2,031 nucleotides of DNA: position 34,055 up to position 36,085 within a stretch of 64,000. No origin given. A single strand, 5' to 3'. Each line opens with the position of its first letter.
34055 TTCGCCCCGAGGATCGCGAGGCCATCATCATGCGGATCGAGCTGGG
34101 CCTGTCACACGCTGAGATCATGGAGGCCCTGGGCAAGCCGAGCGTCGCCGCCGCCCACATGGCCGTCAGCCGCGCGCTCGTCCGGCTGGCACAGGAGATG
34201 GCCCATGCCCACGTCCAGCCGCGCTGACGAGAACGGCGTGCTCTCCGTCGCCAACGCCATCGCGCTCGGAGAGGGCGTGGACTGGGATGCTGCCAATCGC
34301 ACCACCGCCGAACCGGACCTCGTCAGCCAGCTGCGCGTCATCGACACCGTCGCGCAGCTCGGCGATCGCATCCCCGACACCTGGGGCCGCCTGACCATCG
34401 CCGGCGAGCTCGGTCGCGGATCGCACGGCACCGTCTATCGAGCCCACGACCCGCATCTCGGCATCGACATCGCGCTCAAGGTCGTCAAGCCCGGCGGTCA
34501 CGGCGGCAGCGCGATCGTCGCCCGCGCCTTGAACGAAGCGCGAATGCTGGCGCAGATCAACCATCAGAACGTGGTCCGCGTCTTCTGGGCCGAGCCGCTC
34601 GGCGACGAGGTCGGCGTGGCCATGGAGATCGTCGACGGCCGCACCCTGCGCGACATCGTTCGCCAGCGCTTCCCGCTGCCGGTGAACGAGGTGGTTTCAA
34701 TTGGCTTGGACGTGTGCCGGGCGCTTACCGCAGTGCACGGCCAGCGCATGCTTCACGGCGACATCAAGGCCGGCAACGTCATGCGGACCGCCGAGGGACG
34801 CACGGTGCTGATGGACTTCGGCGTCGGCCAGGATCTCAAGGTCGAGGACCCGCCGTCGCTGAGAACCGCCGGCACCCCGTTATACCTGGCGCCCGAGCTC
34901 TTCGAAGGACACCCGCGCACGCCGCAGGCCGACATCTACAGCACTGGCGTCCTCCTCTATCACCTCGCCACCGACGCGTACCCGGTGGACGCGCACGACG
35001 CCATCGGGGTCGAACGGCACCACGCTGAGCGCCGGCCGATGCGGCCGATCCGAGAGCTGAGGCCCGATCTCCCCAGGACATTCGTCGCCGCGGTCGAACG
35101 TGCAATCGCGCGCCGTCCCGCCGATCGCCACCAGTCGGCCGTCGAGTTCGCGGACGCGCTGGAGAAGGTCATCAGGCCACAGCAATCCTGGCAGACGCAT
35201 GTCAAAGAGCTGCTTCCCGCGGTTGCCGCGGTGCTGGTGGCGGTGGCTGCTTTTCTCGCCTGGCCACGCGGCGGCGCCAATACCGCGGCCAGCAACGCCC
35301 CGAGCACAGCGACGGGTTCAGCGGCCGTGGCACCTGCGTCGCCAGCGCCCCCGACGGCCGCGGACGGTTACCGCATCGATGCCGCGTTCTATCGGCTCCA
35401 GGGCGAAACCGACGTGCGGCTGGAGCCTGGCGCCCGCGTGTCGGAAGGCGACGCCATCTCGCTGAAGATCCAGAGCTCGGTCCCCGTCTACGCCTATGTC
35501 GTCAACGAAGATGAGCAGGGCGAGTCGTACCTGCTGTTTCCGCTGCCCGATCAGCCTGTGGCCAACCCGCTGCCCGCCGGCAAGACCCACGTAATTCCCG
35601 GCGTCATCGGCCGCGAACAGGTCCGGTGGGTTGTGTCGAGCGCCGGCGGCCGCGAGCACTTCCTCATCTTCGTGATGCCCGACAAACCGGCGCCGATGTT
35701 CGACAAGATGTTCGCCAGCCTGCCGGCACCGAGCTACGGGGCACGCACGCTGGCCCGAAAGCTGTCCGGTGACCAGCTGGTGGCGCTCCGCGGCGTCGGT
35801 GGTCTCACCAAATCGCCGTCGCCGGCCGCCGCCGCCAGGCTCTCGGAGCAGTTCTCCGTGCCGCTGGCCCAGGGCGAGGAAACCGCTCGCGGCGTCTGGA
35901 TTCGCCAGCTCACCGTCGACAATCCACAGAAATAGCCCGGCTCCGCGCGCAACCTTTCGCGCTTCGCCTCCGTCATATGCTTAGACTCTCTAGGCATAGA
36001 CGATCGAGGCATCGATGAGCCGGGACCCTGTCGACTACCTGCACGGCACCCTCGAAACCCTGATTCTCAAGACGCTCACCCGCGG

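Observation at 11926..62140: Family of modular 7-9 bp tandem microsatellite cassettes occupying intergenic spaces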

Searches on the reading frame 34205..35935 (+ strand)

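Call 87: search_protein_families(library=pfam, proteins=[window:34205-35935:+], max_evalue=0.00001)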
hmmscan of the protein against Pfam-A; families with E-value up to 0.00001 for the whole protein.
window:34205-35935:+ (576 aa): 4 families
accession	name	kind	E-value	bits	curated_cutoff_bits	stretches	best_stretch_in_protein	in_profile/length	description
PF00069.31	Pkinase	-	1.8e-36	126.4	31.7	1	66-276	4-212/263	Protein kinase domain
PF07714.23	PK_Tyr_Ser-Thr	-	1.3e-23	84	23.1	1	64-305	2-249/258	Protein tyrosine and serine/threonine kinase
PF14326.11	DUF4384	-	1.2e-10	41.7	27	1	413-490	3-77/81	Domain of unknown function (DUF4384)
PF03109.22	ABC1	-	5.4e-06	26.2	22.9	0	138-213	145-219/244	ABC1 atypical kinase-like domain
